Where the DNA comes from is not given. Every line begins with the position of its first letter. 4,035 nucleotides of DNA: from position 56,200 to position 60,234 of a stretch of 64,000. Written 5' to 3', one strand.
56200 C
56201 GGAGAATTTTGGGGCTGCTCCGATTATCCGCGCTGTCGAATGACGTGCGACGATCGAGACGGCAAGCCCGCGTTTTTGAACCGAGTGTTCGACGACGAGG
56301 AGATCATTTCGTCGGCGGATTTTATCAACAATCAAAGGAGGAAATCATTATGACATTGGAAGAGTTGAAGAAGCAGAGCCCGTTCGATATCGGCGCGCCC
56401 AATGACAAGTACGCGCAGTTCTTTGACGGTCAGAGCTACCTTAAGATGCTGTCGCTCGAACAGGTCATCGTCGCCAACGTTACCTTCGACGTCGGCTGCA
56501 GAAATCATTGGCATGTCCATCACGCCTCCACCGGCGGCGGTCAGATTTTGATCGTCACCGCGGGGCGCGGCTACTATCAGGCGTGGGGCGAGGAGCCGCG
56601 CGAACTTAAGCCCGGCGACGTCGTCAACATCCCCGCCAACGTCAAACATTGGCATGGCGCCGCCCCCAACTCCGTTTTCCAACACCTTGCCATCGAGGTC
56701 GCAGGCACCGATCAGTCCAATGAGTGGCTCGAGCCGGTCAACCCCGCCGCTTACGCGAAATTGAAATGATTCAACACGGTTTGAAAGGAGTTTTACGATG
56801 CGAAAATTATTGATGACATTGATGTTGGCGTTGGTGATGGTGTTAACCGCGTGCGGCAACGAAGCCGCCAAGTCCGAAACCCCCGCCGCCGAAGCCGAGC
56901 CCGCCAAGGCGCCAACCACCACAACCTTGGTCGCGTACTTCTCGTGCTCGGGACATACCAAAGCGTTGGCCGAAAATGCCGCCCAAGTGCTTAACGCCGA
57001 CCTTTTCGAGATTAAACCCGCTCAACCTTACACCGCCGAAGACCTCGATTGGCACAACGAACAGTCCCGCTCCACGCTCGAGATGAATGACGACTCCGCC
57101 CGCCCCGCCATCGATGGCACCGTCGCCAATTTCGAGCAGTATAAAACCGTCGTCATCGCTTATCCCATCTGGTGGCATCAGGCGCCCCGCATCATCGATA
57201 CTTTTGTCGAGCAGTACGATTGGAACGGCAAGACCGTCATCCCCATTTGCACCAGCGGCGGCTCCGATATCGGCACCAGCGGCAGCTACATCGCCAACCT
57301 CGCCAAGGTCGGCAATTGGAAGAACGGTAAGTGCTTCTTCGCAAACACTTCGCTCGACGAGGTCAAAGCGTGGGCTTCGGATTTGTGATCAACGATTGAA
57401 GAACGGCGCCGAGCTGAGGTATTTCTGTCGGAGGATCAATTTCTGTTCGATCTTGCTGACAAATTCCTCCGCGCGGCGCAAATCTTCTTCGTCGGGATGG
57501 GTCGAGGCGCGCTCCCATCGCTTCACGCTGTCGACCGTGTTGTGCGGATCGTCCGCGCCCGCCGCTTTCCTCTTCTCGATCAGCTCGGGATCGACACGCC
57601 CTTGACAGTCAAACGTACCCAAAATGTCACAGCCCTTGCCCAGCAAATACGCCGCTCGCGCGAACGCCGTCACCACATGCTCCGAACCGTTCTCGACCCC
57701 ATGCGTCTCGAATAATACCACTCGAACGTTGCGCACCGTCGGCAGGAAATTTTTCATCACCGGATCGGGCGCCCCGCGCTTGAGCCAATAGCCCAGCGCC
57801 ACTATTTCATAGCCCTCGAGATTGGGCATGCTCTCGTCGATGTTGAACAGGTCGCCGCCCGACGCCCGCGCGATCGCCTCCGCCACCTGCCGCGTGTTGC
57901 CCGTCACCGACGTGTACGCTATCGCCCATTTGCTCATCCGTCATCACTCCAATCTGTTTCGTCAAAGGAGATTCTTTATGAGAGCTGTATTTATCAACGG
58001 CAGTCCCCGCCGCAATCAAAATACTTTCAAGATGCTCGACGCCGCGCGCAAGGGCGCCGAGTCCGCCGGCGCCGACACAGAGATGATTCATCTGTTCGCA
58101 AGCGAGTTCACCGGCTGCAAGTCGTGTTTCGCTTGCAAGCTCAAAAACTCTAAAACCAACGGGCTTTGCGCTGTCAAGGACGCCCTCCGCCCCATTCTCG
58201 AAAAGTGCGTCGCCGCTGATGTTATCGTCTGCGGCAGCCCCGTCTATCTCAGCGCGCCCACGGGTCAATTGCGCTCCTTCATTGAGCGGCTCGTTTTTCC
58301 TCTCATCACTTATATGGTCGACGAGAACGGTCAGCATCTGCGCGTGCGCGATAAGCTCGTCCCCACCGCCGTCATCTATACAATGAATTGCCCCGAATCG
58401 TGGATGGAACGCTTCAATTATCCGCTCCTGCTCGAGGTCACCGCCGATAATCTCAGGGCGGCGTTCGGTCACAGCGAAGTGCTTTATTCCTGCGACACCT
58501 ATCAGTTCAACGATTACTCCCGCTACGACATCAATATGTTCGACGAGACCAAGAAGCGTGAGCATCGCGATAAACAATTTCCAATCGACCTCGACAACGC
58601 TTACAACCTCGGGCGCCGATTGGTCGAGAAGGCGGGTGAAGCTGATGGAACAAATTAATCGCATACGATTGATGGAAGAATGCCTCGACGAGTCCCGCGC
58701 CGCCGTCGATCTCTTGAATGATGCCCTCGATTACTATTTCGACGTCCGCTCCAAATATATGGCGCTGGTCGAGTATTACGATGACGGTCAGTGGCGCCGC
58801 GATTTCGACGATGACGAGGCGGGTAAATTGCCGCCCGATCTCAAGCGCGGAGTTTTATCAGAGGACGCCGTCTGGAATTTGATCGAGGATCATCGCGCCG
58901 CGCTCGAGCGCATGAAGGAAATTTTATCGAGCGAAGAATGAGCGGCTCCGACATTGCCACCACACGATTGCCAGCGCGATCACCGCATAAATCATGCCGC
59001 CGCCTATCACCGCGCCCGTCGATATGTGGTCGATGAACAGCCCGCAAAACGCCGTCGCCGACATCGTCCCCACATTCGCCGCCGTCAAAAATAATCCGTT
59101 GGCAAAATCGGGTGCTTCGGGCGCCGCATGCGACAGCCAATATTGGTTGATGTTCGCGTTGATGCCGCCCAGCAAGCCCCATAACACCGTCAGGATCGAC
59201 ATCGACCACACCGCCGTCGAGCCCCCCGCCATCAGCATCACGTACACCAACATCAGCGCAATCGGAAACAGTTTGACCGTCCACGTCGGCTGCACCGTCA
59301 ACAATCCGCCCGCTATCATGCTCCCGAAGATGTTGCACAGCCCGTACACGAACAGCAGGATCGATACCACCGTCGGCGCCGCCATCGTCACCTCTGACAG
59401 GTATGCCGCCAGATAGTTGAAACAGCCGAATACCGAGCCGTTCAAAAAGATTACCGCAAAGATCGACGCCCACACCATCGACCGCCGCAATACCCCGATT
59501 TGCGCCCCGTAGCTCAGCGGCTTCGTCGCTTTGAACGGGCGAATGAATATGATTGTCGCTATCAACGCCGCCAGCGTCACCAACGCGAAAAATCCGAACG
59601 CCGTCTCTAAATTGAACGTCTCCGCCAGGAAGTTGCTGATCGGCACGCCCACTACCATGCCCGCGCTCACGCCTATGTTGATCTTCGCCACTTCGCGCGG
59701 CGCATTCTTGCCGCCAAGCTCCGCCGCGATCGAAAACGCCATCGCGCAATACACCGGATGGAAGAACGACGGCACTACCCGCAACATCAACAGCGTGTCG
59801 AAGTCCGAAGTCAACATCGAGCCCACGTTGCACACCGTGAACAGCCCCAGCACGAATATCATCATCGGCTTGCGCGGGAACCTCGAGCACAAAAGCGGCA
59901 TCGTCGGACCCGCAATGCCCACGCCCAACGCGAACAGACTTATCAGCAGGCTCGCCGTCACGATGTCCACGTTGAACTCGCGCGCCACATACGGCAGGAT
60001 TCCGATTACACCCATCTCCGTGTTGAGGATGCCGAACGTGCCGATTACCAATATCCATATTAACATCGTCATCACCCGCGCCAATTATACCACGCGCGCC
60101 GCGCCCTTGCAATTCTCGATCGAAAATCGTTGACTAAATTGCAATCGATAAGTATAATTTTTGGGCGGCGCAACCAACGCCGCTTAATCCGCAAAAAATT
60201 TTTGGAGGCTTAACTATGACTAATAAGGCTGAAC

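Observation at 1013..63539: Hyper-abundant 12-bp palindrome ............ scattered through coding sequence in all three reading phases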

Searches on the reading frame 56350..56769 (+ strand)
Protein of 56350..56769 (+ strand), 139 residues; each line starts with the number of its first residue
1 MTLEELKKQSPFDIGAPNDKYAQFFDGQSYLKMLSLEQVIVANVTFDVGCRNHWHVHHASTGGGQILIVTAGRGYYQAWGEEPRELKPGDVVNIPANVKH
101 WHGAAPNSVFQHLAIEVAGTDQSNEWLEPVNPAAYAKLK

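Call 52: search_protein_families(library=pfam, proteins=[window:56350-56769:+], max_evalue=0.00001)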
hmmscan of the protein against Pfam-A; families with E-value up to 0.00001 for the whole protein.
window:56350-56769:+ (139 aa): 1 family
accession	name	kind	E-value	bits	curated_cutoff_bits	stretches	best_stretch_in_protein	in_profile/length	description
PF07883.17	Cupin_2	-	1.3e-08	34.8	27.2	1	44-104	3-58/70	Cupin domain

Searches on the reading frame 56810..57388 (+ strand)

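Call 52: search_protein_families(library=pfam, proteins=[window:56810-57388:+], max_evalue=0.00001)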
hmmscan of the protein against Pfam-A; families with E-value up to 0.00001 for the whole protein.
window:56810-57388:+ (192 aa): 1 family
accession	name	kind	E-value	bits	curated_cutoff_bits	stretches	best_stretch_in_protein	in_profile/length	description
PF12682.12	Flavodoxin_4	-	6.8e-55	185.2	24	1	39-190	2-153/155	Flavodoxin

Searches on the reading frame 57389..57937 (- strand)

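Call 52: search_protein_families(library=pfam, proteins=[window:57389-57937:-], max_evalue=0.00001)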
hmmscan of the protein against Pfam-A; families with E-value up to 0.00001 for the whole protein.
window:57389-57937:- (182 aa): 2 families
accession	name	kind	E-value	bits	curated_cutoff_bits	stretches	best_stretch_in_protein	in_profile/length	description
PF12641.12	Flavodoxin_3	-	2.1e-36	125.6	27.5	1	6-160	2-159/160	Flavodoxin domain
PF12724.12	Flavodoxin_5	-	9.8e-06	26.4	27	0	6-86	2-91/145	Flavodoxin domain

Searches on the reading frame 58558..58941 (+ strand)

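Call 52: search_protein_families(library=pfam, proteins=[window:58558-58941:+], max_evalue=0.00001)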
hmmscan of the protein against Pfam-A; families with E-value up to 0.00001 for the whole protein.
window:58558-58941:+ (127 aa): 1 family
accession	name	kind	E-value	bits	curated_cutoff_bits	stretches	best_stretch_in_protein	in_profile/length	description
PF14131.11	DUF4298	-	2.8e-22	79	27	1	36-121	1-86/87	Domain of unknown function (DUF4298)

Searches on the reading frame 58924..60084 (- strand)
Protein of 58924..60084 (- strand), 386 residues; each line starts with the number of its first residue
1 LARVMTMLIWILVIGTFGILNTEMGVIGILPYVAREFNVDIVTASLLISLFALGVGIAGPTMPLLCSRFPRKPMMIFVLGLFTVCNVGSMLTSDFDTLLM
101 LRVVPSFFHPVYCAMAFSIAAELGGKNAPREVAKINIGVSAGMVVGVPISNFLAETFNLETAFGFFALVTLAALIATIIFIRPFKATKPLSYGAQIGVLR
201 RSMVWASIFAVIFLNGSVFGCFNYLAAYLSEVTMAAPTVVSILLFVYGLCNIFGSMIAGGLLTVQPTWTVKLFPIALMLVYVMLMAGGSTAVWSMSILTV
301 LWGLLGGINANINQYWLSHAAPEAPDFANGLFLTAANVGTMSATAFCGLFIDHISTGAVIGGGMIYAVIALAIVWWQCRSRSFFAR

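Call 52: search_protein_families(library=pfam, proteins=[window:58924-60084:-], max_evalue=0.00001)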
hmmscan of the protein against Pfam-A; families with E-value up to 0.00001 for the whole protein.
window:58924-60084:- (386 aa): 1 family
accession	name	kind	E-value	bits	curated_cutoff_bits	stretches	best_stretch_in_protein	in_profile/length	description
PF07690.21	MFS_1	-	1e-35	123.8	33.4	2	12-342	1-345/347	Major Facilitator Superfamily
